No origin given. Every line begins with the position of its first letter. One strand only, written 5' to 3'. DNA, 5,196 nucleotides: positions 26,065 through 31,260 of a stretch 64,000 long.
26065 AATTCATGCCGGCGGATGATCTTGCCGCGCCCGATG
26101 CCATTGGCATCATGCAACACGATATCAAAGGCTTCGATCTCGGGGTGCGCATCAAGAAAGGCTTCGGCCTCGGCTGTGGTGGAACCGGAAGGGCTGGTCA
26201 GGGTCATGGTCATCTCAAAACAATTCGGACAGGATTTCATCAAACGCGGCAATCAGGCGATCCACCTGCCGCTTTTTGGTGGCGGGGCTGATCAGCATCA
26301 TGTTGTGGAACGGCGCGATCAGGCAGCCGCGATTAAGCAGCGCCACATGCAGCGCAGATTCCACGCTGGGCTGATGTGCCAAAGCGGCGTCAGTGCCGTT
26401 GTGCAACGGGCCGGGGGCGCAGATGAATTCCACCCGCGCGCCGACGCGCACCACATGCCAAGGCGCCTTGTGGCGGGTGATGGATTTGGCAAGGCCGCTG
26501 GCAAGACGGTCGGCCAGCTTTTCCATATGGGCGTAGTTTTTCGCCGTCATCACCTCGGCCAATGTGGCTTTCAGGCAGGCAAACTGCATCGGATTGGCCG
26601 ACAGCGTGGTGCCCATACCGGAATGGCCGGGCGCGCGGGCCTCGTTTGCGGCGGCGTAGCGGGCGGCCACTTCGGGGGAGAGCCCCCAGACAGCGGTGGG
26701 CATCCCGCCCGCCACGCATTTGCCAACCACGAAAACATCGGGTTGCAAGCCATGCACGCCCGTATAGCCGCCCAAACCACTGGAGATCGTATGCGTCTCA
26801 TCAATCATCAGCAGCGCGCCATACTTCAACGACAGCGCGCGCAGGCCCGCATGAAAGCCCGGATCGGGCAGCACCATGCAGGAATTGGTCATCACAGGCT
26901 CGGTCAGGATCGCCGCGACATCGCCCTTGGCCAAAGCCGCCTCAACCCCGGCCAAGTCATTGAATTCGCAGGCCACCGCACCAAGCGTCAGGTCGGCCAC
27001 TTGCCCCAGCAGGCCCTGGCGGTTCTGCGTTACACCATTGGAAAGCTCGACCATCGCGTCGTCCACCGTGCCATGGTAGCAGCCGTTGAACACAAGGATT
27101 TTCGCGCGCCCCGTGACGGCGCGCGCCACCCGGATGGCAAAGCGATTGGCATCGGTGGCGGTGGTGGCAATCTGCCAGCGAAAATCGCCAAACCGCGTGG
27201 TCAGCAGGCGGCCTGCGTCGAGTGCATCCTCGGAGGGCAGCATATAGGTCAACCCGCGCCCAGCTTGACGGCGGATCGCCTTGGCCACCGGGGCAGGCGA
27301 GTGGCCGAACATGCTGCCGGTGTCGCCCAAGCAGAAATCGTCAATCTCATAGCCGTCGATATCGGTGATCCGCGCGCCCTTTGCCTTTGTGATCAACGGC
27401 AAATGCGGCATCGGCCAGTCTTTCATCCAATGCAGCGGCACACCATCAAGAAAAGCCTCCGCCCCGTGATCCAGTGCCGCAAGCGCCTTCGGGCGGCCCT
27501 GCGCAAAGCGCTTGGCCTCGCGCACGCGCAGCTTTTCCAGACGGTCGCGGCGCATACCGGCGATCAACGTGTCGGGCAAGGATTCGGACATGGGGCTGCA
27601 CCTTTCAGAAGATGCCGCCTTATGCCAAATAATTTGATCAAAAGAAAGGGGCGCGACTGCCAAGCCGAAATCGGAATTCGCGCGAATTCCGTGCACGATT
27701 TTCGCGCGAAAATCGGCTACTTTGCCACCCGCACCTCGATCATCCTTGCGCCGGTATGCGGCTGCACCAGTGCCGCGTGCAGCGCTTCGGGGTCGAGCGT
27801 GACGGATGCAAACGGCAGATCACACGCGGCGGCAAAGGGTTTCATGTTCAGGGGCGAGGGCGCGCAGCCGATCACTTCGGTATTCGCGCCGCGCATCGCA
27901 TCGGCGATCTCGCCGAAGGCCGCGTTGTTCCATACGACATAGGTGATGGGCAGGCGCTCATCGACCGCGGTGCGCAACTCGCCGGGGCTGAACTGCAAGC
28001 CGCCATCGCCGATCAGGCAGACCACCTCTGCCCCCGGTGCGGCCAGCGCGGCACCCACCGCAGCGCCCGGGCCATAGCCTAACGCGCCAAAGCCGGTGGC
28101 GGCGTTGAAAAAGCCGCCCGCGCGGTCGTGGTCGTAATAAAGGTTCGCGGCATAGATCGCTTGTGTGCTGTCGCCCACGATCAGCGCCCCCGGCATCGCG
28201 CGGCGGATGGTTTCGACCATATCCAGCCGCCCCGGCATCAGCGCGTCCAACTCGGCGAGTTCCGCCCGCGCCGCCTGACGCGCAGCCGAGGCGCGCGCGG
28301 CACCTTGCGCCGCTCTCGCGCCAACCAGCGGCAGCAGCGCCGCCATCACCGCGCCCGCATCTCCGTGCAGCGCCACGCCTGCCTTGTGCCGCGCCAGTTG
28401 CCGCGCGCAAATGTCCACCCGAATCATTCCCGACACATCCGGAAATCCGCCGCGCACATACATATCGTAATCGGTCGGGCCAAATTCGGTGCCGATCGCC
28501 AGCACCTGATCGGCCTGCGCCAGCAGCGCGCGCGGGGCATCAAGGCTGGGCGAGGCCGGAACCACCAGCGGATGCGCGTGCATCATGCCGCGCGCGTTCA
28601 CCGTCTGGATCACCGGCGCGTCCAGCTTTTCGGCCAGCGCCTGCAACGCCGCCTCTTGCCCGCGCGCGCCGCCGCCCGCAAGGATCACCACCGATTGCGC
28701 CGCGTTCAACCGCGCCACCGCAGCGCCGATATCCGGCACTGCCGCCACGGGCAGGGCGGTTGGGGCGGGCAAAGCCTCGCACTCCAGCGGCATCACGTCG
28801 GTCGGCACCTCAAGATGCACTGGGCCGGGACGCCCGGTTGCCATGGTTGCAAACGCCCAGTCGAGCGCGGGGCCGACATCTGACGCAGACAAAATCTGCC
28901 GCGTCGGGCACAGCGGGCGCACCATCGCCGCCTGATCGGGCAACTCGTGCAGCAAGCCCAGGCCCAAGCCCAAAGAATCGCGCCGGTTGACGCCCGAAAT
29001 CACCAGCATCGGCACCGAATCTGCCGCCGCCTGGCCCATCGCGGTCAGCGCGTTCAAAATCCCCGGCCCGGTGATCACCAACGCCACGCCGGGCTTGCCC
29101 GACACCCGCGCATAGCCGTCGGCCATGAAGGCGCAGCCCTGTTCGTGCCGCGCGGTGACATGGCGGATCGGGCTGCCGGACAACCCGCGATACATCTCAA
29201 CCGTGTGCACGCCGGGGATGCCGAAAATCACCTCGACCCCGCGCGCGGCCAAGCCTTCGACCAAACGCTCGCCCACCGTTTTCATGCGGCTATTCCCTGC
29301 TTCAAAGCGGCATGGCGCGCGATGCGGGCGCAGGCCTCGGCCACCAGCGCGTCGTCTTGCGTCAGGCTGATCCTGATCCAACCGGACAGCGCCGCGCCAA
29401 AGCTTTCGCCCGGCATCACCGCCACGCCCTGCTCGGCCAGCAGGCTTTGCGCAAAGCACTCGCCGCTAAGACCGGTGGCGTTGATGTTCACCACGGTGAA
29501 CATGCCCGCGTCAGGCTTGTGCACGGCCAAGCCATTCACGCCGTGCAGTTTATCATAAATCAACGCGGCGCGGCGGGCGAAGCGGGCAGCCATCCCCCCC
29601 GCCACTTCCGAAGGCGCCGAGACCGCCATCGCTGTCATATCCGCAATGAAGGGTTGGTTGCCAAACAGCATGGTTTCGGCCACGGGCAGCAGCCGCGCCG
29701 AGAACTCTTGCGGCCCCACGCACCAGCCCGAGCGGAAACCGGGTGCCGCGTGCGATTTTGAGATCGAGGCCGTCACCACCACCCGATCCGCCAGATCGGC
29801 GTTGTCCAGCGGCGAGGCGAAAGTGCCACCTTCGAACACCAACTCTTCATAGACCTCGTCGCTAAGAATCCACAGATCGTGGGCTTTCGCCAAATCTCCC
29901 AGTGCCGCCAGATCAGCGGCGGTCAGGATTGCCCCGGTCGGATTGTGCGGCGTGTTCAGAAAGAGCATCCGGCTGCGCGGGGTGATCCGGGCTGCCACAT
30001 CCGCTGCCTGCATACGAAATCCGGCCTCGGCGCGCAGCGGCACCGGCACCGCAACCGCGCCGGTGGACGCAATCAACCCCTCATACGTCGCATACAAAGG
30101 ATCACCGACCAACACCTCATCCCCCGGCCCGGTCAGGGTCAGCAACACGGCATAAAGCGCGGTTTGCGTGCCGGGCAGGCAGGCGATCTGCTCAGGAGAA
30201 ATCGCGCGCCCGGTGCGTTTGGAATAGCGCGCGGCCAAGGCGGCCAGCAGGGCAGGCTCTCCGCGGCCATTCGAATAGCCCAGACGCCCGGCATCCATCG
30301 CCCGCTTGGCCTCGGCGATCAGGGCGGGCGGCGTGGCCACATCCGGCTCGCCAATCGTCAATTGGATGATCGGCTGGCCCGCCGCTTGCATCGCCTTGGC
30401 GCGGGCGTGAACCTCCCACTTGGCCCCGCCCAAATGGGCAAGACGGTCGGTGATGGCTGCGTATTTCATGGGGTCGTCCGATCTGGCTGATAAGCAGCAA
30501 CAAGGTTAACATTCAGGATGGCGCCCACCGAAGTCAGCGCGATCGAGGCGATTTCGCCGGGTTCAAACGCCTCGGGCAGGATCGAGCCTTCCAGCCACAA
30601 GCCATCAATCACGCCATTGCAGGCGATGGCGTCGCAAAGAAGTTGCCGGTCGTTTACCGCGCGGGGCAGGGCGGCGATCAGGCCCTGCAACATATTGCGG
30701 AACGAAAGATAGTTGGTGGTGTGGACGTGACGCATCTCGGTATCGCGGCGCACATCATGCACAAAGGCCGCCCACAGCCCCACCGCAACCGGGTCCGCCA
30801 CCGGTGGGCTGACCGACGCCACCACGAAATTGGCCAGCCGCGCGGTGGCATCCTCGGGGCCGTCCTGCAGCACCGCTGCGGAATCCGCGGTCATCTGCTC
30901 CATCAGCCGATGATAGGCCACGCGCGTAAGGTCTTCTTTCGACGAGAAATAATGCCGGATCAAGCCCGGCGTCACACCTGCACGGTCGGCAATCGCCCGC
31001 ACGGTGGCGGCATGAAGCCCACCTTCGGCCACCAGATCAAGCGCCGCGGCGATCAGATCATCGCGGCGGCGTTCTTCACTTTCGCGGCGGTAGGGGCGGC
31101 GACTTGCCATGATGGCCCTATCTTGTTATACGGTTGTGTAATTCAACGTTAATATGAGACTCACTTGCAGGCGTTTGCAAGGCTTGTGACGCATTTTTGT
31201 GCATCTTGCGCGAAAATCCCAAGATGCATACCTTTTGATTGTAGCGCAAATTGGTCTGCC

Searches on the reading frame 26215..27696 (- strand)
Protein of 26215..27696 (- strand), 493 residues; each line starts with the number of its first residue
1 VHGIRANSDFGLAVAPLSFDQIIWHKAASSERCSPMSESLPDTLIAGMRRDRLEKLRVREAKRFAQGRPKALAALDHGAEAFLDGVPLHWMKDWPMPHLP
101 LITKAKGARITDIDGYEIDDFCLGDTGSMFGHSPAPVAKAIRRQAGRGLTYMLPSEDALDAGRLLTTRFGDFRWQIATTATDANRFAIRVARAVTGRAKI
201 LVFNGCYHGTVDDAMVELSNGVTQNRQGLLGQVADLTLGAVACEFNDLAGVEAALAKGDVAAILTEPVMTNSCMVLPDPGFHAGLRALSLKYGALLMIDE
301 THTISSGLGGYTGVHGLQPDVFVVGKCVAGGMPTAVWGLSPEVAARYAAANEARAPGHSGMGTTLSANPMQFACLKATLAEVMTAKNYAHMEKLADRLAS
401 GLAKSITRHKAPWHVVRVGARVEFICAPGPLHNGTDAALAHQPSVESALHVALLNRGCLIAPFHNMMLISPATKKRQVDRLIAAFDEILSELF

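Call 34: search_protein_families(library=pfam, proteins=[window:26215-27696:-], max_evalue=0.0001)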
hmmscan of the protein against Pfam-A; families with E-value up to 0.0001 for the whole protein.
window:26215-27696:- (493 aa): 1 family
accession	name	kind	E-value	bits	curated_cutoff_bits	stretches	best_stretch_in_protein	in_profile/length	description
PF00202.27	Aminotran_3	-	2.1e-42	145.7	30.5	1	100-488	11-402/403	Aminotransferase class-III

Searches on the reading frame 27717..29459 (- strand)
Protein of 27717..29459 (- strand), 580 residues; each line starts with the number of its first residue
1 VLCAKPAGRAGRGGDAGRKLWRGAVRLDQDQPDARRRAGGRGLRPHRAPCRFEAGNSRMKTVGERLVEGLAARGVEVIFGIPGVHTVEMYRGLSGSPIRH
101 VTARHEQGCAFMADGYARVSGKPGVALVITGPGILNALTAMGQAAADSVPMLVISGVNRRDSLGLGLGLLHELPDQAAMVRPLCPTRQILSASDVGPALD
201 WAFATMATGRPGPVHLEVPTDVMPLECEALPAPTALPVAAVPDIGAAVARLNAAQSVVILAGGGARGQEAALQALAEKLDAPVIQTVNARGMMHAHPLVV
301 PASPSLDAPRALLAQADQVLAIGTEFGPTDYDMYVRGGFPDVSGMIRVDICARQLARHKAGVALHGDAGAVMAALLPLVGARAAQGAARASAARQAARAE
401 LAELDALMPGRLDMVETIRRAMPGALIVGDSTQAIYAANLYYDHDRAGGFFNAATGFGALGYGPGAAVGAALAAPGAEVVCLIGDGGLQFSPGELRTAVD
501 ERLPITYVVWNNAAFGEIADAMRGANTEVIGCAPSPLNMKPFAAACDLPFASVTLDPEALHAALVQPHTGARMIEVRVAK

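Call 34: search_protein_families(library=pfam, proteins=[window:27717-29459:-], max_evalue=0.0001)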
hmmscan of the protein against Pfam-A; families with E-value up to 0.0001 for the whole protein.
window:27717-29459:- (580 aa): 3 families
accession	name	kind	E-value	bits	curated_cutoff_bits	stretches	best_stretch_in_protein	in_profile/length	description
PF02776.23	TPP_enzyme_N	-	1.5e-37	128.5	26.8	1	61-179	2-119/119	Thiamine pyrophosphate enzyme, N-terminal TPP binding domain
PF02775.26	TPP_enzyme_C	-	5.6e-24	85.1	21.9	1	436-565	7-138/151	Thiamine pyrophosphate enzyme, C-terminal TPP binding domain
PF00205.28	TPP_enzyme_M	-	1.2e-22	80.5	30.4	1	246-375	3-137/137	Thiamine pyrophosphate enzyme, central domain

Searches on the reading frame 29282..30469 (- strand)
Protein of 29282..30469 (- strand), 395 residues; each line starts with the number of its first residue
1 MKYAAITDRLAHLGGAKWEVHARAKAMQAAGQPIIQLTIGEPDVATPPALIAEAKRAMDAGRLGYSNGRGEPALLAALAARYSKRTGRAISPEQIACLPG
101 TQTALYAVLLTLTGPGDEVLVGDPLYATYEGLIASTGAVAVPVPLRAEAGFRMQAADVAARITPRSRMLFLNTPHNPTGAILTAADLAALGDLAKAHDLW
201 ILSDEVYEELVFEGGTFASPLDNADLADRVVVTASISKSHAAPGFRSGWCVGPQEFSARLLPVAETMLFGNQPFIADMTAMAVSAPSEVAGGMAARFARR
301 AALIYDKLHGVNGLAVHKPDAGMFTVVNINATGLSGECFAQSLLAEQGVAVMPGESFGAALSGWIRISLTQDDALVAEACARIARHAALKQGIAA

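Call 34: search_protein_families(library=pfam, proteins=[window:29282-30469:-], max_evalue=0.0001)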
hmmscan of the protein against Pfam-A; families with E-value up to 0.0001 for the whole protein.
window:29282-30469:- (395 aa): 3 families
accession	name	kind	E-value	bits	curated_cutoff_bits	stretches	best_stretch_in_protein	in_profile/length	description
PF00155.27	Aminotran_1_2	-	2.4e-64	218.2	19.7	1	33-383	2-361/361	Aminotransferase class I and II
PF01053.26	Cys_Met_Meta_PP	-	1e-06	28.1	27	1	100-222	75-186/381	Cys/Met metabolism PLP-dependent enzyme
PF01041.23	DegT_DnrJ_EryC1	-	5.4e-06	26.3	19.8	1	95-204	43-145/360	DegT/DnrJ/EryC1/StrS aminotransferase family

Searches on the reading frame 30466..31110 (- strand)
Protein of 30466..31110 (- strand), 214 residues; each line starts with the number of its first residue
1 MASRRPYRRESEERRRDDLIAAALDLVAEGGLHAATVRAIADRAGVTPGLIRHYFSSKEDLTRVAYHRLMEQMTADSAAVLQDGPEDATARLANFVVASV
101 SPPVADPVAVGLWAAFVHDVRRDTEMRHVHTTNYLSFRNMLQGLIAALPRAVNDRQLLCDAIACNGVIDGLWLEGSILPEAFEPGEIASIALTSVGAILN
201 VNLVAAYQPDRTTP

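Call 34: search_protein_families(library=pfam, proteins=[window:30466-31110:-], max_evalue=0.0001)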
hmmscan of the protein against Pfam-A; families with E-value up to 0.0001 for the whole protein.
window:30466-31110:- (214 aa): 2 families
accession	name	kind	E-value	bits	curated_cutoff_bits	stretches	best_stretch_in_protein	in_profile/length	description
PF00440.29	TetR_N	-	1.9e-15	56.8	24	1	19-61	1-43/47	Bacterial regulatory proteins, tetR family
PF13977.11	TetR_C_6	-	9.1e-15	55.3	27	1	89-199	2-114/115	BetI-type transcriptional repressor, C-terminal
